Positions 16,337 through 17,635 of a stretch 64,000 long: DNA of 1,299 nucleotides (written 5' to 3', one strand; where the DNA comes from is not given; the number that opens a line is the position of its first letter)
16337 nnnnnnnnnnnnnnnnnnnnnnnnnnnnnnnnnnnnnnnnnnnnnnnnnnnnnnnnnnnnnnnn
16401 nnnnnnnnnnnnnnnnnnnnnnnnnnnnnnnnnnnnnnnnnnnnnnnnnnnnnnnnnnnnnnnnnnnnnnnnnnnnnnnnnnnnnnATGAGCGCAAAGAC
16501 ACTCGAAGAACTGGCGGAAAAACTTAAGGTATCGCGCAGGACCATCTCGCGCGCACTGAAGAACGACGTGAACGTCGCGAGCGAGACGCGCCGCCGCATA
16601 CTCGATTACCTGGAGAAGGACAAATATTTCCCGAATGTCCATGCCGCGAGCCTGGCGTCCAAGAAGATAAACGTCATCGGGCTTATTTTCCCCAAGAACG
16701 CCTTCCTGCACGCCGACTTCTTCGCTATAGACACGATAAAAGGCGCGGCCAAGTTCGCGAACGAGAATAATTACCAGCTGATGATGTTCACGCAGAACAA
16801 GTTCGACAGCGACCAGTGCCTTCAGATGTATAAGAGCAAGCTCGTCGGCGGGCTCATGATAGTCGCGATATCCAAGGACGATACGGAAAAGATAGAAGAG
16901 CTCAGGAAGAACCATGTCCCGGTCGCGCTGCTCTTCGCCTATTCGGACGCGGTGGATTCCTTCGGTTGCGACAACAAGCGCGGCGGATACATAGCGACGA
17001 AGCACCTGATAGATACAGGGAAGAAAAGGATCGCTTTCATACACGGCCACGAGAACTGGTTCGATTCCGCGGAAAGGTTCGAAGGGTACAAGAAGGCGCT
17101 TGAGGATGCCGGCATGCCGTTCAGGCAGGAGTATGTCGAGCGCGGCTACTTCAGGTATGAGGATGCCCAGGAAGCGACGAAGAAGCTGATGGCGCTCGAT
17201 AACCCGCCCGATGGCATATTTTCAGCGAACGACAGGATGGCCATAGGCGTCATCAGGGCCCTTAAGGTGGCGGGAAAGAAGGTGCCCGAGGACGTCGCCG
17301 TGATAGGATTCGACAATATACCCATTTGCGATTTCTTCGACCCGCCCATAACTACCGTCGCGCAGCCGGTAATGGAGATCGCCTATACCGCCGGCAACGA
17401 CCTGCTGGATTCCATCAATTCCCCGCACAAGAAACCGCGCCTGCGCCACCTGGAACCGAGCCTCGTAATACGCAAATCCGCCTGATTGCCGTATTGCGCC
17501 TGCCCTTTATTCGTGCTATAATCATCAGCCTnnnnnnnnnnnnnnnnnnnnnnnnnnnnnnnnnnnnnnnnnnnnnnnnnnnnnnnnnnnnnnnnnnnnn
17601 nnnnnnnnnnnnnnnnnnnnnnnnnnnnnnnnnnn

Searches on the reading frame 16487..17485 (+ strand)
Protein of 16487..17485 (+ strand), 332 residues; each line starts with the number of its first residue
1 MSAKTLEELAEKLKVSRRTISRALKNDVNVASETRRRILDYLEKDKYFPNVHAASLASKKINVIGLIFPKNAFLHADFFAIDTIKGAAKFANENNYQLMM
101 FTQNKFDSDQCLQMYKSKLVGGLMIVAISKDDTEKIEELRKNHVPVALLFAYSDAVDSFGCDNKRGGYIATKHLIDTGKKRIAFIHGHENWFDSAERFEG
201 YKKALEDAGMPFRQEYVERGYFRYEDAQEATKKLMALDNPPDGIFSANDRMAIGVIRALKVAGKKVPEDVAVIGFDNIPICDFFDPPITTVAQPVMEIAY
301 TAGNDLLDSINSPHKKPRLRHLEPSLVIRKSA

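Call 10: search_protein_families(library=pfam, proteins=[window:16487-17485:+], max_evalue=0.001)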
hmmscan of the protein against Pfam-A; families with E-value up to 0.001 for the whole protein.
window:16487-17485:+ (332 aa): 7 families
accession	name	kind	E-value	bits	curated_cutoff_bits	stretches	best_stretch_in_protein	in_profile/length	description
PF13377.12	Peripla_BP_3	-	1.3e-36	126.7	26.5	1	172-331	2-166/167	Periplasmic binding protein-like domain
PF00532.27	Peripla_BP_1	-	4.8e-24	85.8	22.2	1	63-316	3-267/281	Periplasmic binding proteins and sugar binding domain of LacI family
PF13407.12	Peripla_BP_4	-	2e-18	67.4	35.1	1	81-279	14-220/258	Periplasmic binding protein domain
PF00356.27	LacI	-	7.6e-08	32.5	27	1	5-50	1-46/46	Bacterial regulatory proteins, lacI family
PF08279.18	HTH_11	-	5.1e-05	23.5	25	1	5-25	17-37/55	HTH domain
PF12840.13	HTH_20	-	0.00088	19.6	27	0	31-44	2-16/51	Helix-turn-helix domain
PF01381.28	HTH_3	-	0.0009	19.7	23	0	5-43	11-49/55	Helix-turn-helix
